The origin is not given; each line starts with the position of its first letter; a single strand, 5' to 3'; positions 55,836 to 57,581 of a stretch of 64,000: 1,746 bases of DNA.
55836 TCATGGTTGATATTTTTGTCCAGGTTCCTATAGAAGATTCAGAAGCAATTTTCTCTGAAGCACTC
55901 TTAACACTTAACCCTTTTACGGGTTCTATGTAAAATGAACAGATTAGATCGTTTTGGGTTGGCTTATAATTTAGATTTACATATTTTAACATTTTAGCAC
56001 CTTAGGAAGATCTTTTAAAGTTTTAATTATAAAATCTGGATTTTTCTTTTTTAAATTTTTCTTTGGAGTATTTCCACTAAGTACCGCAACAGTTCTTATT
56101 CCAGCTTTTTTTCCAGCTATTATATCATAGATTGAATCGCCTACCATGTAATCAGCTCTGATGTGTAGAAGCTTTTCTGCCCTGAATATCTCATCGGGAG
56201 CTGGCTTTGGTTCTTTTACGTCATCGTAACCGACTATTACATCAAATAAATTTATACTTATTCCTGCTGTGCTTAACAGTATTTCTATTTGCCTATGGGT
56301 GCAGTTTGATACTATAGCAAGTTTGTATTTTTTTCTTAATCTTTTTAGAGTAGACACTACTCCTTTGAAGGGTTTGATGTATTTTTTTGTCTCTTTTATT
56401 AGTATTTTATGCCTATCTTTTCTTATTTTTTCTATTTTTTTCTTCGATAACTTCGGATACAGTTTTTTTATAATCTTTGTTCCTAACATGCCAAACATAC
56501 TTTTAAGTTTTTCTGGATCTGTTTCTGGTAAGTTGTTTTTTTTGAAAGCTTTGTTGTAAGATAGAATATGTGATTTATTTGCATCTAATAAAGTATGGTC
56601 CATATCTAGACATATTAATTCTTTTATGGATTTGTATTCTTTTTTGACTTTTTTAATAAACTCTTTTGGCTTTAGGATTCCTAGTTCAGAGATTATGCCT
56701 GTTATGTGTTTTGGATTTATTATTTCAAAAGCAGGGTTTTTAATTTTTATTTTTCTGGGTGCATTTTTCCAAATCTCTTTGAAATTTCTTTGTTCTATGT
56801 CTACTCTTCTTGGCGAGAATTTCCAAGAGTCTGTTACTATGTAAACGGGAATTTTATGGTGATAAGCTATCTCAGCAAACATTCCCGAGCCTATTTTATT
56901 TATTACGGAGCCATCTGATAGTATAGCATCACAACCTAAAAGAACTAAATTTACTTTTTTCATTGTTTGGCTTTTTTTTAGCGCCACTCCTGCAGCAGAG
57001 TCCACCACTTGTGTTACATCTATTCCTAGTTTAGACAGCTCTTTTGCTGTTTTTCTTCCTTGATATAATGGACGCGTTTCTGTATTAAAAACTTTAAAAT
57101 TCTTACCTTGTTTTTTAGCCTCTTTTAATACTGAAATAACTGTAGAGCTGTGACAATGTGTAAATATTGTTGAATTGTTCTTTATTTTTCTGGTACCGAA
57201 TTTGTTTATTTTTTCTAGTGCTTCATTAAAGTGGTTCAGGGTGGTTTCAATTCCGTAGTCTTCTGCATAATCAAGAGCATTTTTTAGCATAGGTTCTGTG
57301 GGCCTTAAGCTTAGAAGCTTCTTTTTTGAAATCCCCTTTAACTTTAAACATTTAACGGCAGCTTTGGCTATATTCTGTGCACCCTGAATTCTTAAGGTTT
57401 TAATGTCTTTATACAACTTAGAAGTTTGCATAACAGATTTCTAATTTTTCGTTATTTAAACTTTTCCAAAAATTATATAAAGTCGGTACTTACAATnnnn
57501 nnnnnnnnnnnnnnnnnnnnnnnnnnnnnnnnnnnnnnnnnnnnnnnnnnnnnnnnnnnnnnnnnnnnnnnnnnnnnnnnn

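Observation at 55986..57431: R15P isomerase (e2b2) fused to a HAD-IA phosphatase domain and translationally coupled to form III RuBisCO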

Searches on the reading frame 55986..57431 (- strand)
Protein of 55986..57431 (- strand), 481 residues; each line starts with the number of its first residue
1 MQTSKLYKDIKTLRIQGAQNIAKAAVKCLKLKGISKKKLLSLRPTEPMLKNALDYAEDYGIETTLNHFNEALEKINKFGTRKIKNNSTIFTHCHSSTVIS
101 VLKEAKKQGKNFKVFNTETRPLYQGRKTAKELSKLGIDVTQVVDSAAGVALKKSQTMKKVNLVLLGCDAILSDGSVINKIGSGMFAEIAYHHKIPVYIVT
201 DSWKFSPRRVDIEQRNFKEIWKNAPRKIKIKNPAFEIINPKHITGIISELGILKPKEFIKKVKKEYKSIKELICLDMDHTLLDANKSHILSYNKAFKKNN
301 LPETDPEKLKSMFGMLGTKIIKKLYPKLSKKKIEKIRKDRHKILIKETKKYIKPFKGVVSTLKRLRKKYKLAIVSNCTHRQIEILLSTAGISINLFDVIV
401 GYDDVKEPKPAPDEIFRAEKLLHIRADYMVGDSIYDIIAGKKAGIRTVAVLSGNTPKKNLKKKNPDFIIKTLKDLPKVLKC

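Call 3: search_protein_families(library=pfam, proteins=[window:55986-57431:-], max_evalue=0.01)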
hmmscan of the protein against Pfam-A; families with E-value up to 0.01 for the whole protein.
window:55986-57431:- (481 aa): 6 families
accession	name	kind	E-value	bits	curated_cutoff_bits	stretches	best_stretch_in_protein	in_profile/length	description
PF01008.23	IF-2B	-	8.5e-53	179.8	22.4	1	61-255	82-280/280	Initiation factor 2 subunit family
PF13419.12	HAD_2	-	2.9e-35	122.4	23.8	1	275-450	3-178/178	Haloacid dehalogenase-like hydrolase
PF00702.32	Hydrolase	-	2.1e-16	61.3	26.4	1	272-444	3-191/191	haloacid dehalogenase-like hydrolase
PF13242.12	Hydrolase_like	-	8.6e-12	45.2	22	1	409-475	4-75/75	HAD-hyrolase-like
PF12710.13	HAD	-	6.1e-05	24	27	1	275-437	3-185/189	haloacid dehalogenase-like hydrolase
PF03031.24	NIF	-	0.003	17.7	21.8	0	88-143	57-112/160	NLI interacting factor-like phosphatase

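Call 4: search_protein_families(library=ncbifam, proteins=[window:55986-57431:-], max_evalue=0.001)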
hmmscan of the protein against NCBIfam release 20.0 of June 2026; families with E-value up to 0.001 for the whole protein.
window:55986-57431:- (481 aa): 44 families (the best 25 are shown)
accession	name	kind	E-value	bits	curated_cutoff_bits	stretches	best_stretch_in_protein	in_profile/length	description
TIGR00511.1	ribulose_e2b2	equivalog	8.3e-54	182.9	314.1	1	12-266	11-299/301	ribose 1,5-bisphosphate isomerase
TIGR00524.1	eIF-2B_rel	subfamily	1.2e-45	156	185.85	1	68-255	101-303/303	S-methyl-5-thioribose-1-phosphate isomerase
NF004326.0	PRK05720.1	subfamily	9.1e-38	129.9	271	1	69-258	137-345/358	s-methyl-5-thioribose-1-phosphate isomerase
NF006210.0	PRK08335.1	equivalog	1.1e-34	119.9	339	1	64-256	88-272/275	translation initiation factor IF-2B subunit alpha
NF009804.0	PRK13288.1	equivalog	8e-33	113.7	218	1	273-479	6-210/215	pyrophosphatase PpaX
TIGR00512.1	salvage_mtnA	equivalog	9.2e-33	113.6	279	1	72-254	131-334/335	S-methyl-5-thioribose-1-phosphate isomerase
NF004700.0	PRK06036.1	equivalog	9.2e-31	107.1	528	1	73-263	135-338/339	S-methyl-5-thioribose-1-phosphate isomerase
NF009695.0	PRK13222.1-2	equivalog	3.4e-27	95.4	225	1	270-480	6-223/226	phosphoglycolate phosphatase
NF004436.0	PRK05772.1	equivalog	2.5e-26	92.8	521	1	70-263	151-358/363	S-methyl-5-thioribose-1-phosphate isomerase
TIGR01449.2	PGP_bact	equivalog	1.1e-20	74.1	180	1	274-479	2-213/213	phosphoglycolate phosphatase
NF009697.0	PRK13222.1-4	equivalog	5.4e-20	71.7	327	1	266-476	4-219/232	phosphoglycolate phosphatase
TIGR02253.1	CTE7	subfamily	6.6e-18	65.3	169.75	1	274-475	6-220/221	TIGR02253 family HAD-type hydrolase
TIGR01454.1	AHBA_synth_RP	hypoth_equivalog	7.5e-18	64.9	246.65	1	352-475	74-199/205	AHBA synthesis associated protein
TIGR02009.1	PGMB-YQAB-SF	subfamily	1.6e-16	61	153.35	1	274-450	5-186/186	beta-phosphoglucomutase family hydrolase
TIGR03351.1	PhnX-like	hypoth_equivalog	7.4e-16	58.8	218.9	1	271-479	2-219/220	phosphonatase-like hydrolase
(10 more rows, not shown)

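Call 5: find_homologous_proteins(query=window:55986-57431:-, max_evalue=0.00001)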
Query window:55986-57431:- (481 aa): 3511 proteins with E <= 0.00001 among 8000 candidates; the best 120 are listed.
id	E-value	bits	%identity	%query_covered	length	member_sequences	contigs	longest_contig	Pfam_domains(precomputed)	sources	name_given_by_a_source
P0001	0.0e+0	1046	100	100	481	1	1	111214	PF13419.13,PF00702.33,PF13242.13,PF01008.24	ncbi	-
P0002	1.5e-153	530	54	98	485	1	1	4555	PF13419.13,PF00702.33,PF13242.13,PF01008.24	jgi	-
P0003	2.5e-140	487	51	99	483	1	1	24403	PF13419.13,PF00702.33,PF13242.13,PF01008.24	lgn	-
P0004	2.8e-129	450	49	100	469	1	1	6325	PF13419.13,PF00702.33,PF13242.13,PF01008.24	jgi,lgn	jgi:translation initiation factor 2B subunit (eIF-2B alpha/beta/delta family)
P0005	3.4e-129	450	50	99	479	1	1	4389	PF13419.13,PF00702.33,PF13242.13,PF01008.24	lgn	-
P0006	7.9e-129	449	48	99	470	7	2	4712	PF13419.13,PF00702.33,PF13242.13,PF01008.24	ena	-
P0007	3.0e-128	447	49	99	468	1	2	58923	PF13419.13,PF00702.33,PF13242.13,PF01008.24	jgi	-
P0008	3.2e-127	443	48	98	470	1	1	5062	PF13419.13,PF00702.33,PF03031.25,PF13242.13,PF01008.24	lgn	-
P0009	5.3e-127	443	49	100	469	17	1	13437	PF13419.13,PF00702.33,PF13242.13,PF01008.24,PF12710.14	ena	-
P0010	5.3e-126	439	48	99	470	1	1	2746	PF13419.13,PF00702.33,PF13242.13,PF01008.24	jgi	jgi:HAD superfamily hydrolase (TIGR01549 family)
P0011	1.2e-125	438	48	100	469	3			PF13419.13,PF00702.33,PF13242.13,PF01008.24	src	-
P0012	1.9e-125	437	48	99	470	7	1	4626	PF13419.13,PF00702.33,PF13242.13,PF01008.24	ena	-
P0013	3.4e-125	437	48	99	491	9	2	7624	PF13419.13,PF00702.33,PF13242.13,PF01008.24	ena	-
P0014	1.3e-124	435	48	99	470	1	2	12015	PF13419.13,PF00702.33,PF13242.13,PF01008.24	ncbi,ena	-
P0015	1.6e-124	434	48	99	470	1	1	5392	PF13419.13,PF00702.33,PF13242.13,PF01008.24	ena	-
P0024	3.5e-120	420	47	99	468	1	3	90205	PF13419.13,PF00702.33,PF13242.13,PF01008.24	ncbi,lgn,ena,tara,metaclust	tara:strand:- start:2118 stop:3524 length:1407 start_codon:yes stop_codon:yes gene_type:complete|met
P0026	2.4e-114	401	67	56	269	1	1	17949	PF01008.24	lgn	-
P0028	1.4e-110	388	65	56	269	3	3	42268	PF01008.24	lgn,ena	-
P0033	5.6e-102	360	61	52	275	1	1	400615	PF01008.24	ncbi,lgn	ncbi:MAG: hypothetical protein QW041_00775 [Candidatus Pacearchaeota archaeon]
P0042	3.3e-98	348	43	99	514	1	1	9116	PF13419.13,PF00702.33,PF13242.13,PF01008.24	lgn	-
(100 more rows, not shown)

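Call 6: search_solved_structures(query=window:55986-57431:-, max_evalue=0.00001, show_alignments=3)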
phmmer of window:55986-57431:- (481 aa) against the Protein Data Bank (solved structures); distinct sequences matched with E-value up to 0.00001: 51.
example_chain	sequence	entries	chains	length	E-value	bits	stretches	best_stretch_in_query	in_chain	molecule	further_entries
5yfj_A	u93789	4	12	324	3.3e-41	144.9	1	67-266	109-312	Ribose 1,5-bisphosphate isomerase | Ribose-1,5-bisphosphate isomerase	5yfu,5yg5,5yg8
5yft_A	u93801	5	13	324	1.9e-40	142.4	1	67-266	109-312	Ribose 1,5-bisphosphate isomerase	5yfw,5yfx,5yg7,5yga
3a11_A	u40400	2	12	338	2.9e-40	141.8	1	66-266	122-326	Translation initiation factor eIF-2B, delta subunit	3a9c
5yfs_A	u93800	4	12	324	9.8e-40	140.1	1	67-266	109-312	Ribose 1,5-bisphosphate isomerase | Ribose-1,5-bisphosphate isomerase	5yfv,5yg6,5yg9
3vm6_A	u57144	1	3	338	8.3e-39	137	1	66-266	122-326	Translation initiation factor eIF-2B, delta subunit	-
1vb5_A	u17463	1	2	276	1.4e-25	93.4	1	54-257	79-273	translation initiation factor eIF-2B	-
1t9k_A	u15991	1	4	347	1e-24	90.6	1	71-262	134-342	Probable methylthioribose-1-phosphate isomerase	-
1t5o_A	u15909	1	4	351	1.3e-24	90.2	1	71-258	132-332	Translation initiation factor eIF2B, subunit delta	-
3ecs_A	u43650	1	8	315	5.2e-22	81.7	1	75-266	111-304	Translation initiation factor eIF-2B subunit alpha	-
7kma_A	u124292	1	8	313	6.2e-22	81.4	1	75-264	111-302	Translation initiation factor eIF-2B subunit alpha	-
6caj_H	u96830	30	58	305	8.3e-22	81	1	75-258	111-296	Translation initiation factor eIF-2B subunit alpha | Translation initiation factor eIF2B subunit alpha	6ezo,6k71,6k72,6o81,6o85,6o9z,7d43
9y3t_G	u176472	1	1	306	8.3e-22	81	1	75-258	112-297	Translation initiation factor eIF2B subunit alpha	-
7f66_A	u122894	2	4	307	8.4e-22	81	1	75-258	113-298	Translation initiation factor eIF-2B subunit alpha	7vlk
7kmf_H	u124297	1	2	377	9.3e-22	80.8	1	75-264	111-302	Translation initiation factor eIF-2B subunit alpha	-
7l70_G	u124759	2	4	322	9.6e-22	80.8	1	75-258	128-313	Translation initiation factor eIF-2B subunit alpha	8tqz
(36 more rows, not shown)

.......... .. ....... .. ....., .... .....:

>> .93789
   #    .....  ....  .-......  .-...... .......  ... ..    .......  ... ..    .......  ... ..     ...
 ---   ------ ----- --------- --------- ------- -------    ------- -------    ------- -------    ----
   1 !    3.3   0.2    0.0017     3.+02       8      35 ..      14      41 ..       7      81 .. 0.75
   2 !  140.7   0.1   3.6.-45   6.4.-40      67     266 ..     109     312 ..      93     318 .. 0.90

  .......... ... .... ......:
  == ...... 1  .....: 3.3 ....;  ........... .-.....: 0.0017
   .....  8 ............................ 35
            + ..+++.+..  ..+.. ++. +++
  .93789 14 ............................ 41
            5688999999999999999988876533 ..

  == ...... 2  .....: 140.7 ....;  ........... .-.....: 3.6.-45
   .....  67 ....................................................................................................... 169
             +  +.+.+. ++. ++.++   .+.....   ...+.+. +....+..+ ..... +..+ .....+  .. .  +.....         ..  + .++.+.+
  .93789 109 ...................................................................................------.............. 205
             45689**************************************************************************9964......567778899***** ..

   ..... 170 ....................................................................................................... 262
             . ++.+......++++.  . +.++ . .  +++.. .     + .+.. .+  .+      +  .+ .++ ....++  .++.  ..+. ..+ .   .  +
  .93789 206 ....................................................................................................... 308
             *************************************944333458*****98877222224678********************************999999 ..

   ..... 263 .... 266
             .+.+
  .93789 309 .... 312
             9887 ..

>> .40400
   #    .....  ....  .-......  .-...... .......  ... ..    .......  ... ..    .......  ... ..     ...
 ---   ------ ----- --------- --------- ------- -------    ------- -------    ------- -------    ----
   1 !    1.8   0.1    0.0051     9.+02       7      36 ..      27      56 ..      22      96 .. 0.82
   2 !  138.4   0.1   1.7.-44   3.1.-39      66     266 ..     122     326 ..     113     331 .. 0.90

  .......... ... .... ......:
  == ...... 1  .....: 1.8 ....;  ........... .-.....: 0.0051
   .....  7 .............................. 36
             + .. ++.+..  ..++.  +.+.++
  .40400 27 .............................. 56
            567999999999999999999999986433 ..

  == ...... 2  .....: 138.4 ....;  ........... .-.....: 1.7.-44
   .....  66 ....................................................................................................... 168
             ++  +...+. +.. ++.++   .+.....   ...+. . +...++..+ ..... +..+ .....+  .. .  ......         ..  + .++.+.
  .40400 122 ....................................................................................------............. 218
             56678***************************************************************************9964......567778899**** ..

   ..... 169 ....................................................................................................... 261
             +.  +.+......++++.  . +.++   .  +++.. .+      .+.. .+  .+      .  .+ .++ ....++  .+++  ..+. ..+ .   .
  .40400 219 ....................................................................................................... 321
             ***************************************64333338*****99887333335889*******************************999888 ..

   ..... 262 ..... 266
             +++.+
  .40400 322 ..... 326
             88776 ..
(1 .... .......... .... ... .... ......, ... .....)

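Call 8: find_encoding_contigs(protein=P0001, flank=3000, max_places=3)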
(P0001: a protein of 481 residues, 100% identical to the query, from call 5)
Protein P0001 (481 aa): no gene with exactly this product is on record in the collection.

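Call 9: find_encoding_contigs(protein=P0024, flank=8000, max_places=3)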
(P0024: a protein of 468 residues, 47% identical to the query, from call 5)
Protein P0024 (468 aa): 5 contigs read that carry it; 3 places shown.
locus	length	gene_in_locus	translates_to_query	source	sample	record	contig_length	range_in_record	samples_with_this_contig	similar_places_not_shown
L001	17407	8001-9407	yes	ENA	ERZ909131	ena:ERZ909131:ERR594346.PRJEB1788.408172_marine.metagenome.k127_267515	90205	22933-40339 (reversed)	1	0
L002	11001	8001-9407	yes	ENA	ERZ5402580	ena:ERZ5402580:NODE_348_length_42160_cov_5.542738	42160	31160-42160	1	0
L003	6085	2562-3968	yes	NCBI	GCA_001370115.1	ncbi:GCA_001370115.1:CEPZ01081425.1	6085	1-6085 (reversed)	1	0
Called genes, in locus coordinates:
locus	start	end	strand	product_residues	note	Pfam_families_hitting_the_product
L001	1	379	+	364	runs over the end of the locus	PF00266:Aminotran_5, PF01041:DegT_DnrJ_EryC1, PF00155:Aminotran_1_2 (weak), PF01053:Cys_Met_Meta_PP, PF01212:Beta_elim_lyase (weak)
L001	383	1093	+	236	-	PF00483:NTP_transferase, PF12804:NTP_transf_3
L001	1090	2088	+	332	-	PF01073:3Beta_HSD, PF01370:Epimerase, PF02719:Polysacc_synt_2, PF04321:RmlD_sub_bind, PF07993:NAD_binding_4, PF13460:NAD_binding_10, PF16363:GDP_Man_Dehyd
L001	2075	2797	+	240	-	PF01209:Ubie_methyltran (weak), PF08003:Methyltransf_9 (weak), PF13489:Methyltransf_23, PF07021:MetW (weak), PF13847:Methyltransf_31, PF08241:Methyltransf_11, PF08242:Methyltransf_12, PF13649:Methyltransf_25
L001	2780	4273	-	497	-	PF10131:PTPS_related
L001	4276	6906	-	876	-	PF02516:STT3, PF21436:STT3-PglB_core (weak)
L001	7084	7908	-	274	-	PF01944:SpoIIM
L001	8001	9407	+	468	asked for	PF01008:IF-2B, PF00702:Hydrolase, PF13419:HAD_2, PF13242:Hydrolase_like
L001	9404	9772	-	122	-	-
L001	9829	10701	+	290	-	PF00535:Glycos_transf_2, PF13641:Glyco_tranf_2_3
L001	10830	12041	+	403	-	PF02788:RuBisCO_large_N, PF00016:RuBisCO_large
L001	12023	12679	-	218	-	PF01902:Diphthami_syn_2_N, PF28410:Diphthami_syn_2_C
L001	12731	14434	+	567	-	PF00009:GTP_EFTU, PF01926:MMR_HSR1, PF22042:EF-G_D2 (faint), PF03144:GTP_EFTU_D2 (faint), PF11987:IF-2, PF14578:GTP_EFTU_D4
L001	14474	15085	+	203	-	PF01092:Ribosomal_S6e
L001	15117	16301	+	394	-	PF00009:GTP_EFTU, PF09173:eIF2_C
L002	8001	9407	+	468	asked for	PF01008:IF-2B, PF00702:Hydrolase, PF13419:HAD_2, PF13242:Hydrolase_like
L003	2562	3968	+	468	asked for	PF01008:IF-2B, PF00702:Hydrolase, PF13419:HAD_2, PF13242:Hydrolase_like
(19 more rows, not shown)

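Call 10: find_encoding_contigs(protein=P0003, flank=6000, max_places=2)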
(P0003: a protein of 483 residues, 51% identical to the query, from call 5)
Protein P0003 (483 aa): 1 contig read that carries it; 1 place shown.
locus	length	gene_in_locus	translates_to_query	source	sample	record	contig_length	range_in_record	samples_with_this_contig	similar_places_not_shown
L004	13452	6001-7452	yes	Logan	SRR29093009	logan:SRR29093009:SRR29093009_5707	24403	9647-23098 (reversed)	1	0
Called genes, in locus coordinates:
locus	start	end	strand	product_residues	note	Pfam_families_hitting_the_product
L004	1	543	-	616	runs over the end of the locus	?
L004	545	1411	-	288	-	PF01944:SpoIIM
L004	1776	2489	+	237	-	PF16316:DUF4956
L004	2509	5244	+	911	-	PF08757:CotH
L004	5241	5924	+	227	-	PF09359:VTC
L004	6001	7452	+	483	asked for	PF01008:IF-2B, PF00702:Hydrolase, PF13419:HAD_2, PF13242:Hydrolase_like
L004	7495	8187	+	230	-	-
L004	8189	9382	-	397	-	PF02788:RuBisCO_large_N, PF00016:RuBisCO_large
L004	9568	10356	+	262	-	PF25788:Ig_Rha78A_N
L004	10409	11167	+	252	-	-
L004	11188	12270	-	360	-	PF03133:TTL (faint), PF14397:ATPgrasp_ST (faint), PF02222:ATP-grasp (weak), PF02655:ATP-grasp_3, PF02955:GSH-S_ATP, PF08443:RimK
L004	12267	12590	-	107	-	PF13975:gag-asp_proteas, PF05618:RimB-like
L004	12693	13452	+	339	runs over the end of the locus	PF01594:AI-2E_transport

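Call 11: find_encoding_contigs(protein=P0007, flank=6000, max_places=2)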
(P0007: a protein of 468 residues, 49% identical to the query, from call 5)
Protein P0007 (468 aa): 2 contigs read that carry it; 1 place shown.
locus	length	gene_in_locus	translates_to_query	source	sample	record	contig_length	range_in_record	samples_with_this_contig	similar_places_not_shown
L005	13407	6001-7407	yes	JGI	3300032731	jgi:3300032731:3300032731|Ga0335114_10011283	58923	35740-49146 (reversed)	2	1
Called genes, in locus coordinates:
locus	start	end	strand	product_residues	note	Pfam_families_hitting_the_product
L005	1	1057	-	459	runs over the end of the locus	PF02310:B12-binding, PF04055:Radical_SAM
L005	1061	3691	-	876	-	PF02516:STT3, PF10034:Dpy19 (weak), PF21436:STT3-PglB_core (weak)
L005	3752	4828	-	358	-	-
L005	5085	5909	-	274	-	PF01944:SpoIIM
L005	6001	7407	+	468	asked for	PF01008:IF-2B, PF00702:Hydrolase, PF13419:HAD_2, PF13242:Hydrolase_like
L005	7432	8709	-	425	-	-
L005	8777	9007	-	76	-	-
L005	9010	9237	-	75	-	PF07927:HicA_toxin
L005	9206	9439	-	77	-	PF24113:DUF7387 (weak), PF15919:HicB_lk_antitox (weak)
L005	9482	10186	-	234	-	PF06508:QueC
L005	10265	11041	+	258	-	-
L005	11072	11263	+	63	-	PF21485:IF5A-like_N (weak)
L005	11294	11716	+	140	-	-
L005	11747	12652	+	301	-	PF00535:Glycos_transf_2, PF13641:Glyco_tranf_2_3, PF13632:Glyco_trans_2_3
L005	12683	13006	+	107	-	-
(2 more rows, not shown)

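Call 12: find_encoding_contigs(protein=P0042, flank=6000, max_places=2)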
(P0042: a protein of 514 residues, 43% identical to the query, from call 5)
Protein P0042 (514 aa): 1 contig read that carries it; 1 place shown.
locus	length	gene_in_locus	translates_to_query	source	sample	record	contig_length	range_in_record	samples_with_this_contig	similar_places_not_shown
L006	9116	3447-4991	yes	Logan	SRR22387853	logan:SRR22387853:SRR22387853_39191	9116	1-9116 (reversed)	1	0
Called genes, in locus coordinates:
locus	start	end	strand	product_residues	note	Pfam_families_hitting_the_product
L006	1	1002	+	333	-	?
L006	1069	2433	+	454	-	PF01266:DAO, PF13450:NAD_binding_8, PF01593:Amino_oxidase, PF03275:GLF (weak)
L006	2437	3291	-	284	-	PF01944:SpoIIM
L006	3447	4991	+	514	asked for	PF01008:IF-2B, PF00702:Hydrolase, PF13419:HAD_2, PF13242:Hydrolase_like (weak)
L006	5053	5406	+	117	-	-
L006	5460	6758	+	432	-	PF02788:RuBisCO_large_N, PF00016:RuBisCO_large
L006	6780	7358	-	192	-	-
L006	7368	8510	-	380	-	PF01041:DegT_DnrJ_EryC1, PF01053:Cys_Met_Meta_PP (faint)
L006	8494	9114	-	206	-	?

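Call 15: find_encoding_contigs(protein=P0026, flank=6000, max_places=2)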
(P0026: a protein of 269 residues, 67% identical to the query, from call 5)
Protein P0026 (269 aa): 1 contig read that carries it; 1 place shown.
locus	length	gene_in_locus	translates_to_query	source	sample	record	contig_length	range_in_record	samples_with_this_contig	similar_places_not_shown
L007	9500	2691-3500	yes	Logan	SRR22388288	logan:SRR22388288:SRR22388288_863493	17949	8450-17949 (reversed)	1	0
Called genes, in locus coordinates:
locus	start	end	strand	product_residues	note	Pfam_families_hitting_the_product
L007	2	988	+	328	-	?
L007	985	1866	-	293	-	PF01944:SpoIIM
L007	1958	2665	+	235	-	PF00535:Glycos_transf_2, PF10111:Glyco_tranf_2_2 (weak), PF13641:Glyco_tranf_2_3 (weak)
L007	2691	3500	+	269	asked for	PF01008:IF-2B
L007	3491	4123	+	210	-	PF00702:Hydrolase, PF13419:HAD_2, PF13242:Hydrolase_like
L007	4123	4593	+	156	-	PF01613:Flavin_Reduct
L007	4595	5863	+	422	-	PF02788:RuBisCO_large_N, PF00016:RuBisCO_large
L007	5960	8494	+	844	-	PF02310:B12-binding, PF14890:Intein_splicing (weak), PF14528:LAGLIDADG_3 (faint), PF04055:Radical_SAM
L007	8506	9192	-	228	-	PF01902:Diphthami_syn_2_N, PF28410:Diphthami_syn_2_C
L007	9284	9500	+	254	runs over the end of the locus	PF13643:DUF4145 (faint)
